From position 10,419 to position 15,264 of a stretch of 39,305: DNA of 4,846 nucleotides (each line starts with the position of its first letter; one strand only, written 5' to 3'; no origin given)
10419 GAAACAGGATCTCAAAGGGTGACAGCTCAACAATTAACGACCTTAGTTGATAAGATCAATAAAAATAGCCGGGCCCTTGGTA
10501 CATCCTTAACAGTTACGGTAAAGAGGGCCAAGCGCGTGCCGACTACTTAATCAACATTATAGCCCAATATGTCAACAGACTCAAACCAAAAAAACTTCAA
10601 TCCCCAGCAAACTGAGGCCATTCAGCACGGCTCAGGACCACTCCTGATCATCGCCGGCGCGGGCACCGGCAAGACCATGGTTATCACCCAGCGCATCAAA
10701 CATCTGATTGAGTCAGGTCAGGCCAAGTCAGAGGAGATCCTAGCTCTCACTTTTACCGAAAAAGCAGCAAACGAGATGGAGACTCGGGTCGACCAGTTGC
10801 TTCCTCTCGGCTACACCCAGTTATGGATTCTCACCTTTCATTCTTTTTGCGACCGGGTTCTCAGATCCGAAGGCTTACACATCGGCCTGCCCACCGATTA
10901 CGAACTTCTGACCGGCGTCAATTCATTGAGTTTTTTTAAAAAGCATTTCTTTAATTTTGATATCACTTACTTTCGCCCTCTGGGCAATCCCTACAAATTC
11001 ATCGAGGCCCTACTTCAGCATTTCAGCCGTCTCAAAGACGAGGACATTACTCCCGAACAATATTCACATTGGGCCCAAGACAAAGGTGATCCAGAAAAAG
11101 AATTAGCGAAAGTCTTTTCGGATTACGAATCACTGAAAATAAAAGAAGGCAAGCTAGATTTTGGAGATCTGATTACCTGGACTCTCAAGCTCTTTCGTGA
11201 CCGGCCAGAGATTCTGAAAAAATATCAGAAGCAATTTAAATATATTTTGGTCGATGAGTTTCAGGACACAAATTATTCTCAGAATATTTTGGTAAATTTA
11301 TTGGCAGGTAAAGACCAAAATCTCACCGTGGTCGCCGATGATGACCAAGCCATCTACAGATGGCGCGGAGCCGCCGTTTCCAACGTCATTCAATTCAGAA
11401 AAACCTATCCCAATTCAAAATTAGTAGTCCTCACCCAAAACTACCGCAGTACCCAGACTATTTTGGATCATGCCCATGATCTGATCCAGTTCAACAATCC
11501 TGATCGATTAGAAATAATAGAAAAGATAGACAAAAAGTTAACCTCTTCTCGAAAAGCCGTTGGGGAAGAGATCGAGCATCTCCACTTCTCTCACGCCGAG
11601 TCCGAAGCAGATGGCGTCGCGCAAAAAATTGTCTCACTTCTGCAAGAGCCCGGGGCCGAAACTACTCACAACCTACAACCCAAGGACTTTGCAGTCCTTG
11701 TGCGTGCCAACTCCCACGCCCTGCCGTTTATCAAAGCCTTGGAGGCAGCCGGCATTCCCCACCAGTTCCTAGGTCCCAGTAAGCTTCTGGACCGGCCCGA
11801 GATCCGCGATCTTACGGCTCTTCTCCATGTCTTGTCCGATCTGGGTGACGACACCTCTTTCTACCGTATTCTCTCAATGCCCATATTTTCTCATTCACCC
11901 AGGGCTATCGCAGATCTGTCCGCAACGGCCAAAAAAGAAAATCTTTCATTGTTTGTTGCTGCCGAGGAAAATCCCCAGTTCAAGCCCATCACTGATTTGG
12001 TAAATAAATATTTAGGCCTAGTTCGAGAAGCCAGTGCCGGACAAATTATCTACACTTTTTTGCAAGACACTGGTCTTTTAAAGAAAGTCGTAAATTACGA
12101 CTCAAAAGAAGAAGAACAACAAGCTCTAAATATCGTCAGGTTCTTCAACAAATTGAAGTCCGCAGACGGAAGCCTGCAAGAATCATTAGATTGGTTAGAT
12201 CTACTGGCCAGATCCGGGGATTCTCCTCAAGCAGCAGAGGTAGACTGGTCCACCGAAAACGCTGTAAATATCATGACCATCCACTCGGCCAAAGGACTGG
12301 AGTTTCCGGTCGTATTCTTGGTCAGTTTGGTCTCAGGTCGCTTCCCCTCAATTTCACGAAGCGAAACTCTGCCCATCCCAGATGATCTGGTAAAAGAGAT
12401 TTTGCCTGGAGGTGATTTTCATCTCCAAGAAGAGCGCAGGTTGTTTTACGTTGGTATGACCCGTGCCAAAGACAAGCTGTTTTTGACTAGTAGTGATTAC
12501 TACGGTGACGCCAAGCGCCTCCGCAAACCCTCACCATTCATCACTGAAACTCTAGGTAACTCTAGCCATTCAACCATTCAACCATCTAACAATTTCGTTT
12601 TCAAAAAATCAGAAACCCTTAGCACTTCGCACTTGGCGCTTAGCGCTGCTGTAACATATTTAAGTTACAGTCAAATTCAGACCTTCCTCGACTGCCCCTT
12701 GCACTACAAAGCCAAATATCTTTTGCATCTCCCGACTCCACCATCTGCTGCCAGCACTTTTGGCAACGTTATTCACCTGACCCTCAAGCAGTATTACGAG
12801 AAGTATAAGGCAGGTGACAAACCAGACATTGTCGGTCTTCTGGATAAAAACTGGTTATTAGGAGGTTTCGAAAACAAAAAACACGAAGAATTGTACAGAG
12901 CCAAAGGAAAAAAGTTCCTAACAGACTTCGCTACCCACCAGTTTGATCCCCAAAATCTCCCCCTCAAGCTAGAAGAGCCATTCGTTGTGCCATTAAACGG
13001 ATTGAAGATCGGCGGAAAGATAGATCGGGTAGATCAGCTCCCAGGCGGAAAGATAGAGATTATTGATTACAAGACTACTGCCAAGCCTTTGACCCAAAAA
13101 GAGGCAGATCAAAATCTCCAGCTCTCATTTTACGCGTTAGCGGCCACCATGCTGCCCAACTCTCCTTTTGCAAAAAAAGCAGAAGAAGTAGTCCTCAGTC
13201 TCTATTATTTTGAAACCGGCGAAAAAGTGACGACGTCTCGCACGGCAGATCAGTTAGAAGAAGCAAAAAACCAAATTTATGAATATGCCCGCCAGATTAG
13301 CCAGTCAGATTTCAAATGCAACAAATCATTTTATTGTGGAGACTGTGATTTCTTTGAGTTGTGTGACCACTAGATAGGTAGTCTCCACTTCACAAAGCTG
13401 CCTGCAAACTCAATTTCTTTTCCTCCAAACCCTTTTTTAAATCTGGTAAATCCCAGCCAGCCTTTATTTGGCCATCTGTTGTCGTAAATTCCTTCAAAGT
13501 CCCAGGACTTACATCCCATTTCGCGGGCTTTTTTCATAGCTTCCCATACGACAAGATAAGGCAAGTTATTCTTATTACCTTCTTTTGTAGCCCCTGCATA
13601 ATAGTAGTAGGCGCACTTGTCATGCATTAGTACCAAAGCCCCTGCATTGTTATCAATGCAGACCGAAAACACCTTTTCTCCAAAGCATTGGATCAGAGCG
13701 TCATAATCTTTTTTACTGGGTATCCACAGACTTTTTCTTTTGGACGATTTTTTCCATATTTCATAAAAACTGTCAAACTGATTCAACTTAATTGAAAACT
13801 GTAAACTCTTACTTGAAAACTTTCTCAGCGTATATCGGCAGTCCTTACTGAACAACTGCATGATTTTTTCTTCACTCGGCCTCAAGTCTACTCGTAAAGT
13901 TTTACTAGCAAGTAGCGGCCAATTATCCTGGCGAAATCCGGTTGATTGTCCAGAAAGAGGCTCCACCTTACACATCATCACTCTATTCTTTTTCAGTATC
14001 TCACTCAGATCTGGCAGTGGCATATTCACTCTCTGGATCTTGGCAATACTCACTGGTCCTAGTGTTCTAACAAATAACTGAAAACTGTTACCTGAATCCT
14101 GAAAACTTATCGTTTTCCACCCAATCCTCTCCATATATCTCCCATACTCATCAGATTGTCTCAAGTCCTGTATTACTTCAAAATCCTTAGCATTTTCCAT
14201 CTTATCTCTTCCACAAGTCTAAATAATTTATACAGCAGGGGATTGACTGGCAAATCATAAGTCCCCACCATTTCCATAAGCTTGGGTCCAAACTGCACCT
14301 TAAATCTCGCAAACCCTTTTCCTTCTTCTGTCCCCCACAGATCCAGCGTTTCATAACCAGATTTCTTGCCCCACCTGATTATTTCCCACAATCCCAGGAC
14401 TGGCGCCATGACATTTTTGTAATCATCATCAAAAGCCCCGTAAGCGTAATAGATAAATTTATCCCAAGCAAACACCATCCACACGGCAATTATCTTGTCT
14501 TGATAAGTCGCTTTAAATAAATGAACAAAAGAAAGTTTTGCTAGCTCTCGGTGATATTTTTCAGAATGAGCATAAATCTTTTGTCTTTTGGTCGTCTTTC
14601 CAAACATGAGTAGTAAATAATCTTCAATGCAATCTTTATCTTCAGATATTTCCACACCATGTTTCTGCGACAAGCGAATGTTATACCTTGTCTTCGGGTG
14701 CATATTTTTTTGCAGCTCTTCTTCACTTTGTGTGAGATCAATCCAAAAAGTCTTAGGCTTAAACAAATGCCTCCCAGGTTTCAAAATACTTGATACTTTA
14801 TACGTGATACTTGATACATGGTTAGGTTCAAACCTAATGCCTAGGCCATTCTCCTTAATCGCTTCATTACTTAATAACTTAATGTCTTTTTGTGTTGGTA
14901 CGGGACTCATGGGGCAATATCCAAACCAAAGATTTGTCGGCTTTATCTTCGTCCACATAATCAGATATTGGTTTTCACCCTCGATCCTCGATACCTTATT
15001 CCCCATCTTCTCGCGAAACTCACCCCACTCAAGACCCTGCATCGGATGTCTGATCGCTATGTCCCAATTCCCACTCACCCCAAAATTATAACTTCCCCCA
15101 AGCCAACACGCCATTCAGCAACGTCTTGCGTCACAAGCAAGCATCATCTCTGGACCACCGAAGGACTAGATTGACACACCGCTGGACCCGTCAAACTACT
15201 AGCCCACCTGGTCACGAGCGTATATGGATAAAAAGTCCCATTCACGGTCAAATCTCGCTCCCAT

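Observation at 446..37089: Dispersed family of heptamer-phased (7-nt/21-nt) quasi-repeat cassettes embedded in-frame in unrelated genes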

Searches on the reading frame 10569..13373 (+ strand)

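Call 9: search_protein_families(library=pfam, proteins=[window:10569-13373:+])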
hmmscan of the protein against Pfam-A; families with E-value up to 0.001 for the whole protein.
window:10569-13373:+ (934 aa): 8 families
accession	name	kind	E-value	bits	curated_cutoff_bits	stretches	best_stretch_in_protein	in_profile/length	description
PF00580.27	UvrD-helicase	-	2.5e-79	267.2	23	1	11-281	2-271/271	UvrD/REP helicase N-terminal domain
PF13361.12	UvrD_C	-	7.2e-53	180.7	25.6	1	286-642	1-348/350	UvrD-like helicase C-terminal domain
PF12705.13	PDDEXK_1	-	2.5e-36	126.3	22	1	698-933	2-247/247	PD-(D/E)XK nuclease superfamily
PF13245.12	AAA_19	-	3e-22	79.7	25.1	1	14-264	1-132/134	AAA domain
PF13538.12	UvrD_C_2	-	3.6e-12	46.4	27.4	2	617-639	29-51/52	UvrD-like helicase C-terminal domain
PF13604.12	AAA_30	-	6.8e-06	26.4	27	1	10-74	2-66/191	AAA domain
PF04851.21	ResIII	-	0.0001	22.7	22.5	0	7-78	8-77/164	Type III restriction enzyme, res subunit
PF01443.25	Viral_helicase1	-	0.00018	21.8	21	0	566-638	177-225/228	Viral superfamily 1 RNA helicase core domain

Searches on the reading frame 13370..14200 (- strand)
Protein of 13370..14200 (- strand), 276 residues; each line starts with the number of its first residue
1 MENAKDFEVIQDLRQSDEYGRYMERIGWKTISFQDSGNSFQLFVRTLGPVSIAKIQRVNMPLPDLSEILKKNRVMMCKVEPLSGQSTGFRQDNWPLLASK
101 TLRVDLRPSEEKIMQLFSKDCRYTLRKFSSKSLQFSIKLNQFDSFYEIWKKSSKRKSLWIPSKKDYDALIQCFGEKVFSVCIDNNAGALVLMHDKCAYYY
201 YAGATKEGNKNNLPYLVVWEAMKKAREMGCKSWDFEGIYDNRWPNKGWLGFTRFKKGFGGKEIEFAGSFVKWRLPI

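Call 9: search_protein_families(library=pfam, proteins=[window:13370-14200:-])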
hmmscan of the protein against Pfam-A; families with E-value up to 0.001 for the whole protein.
window:13370-14200:- (276 aa): 2 families
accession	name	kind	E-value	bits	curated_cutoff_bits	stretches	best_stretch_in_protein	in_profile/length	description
PF02388.22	FemAB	-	5.3e-21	75.4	24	2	186-271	309-391/406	FemAB family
PF13480.13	Acetyltransf_6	-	0.00012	22.7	22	0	186-240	85-138/143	Acetyltransferase (GNAT) domain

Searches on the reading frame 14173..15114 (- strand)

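Call 9: search_protein_families(library=pfam, proteins=[window:14173-15114:-])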
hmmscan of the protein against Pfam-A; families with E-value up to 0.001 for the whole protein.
window:14173-15114:- (313 aa): 2 families
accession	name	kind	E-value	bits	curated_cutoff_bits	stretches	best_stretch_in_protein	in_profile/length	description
PF02388.22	FemAB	-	5.9e-24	85.1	24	2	175-302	273-405/406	FemAB family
PF13480.13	Acetyltransf_6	-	1.1e-10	42.3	22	1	142-264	7-139/143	Acetyltransferase (GNAT) domain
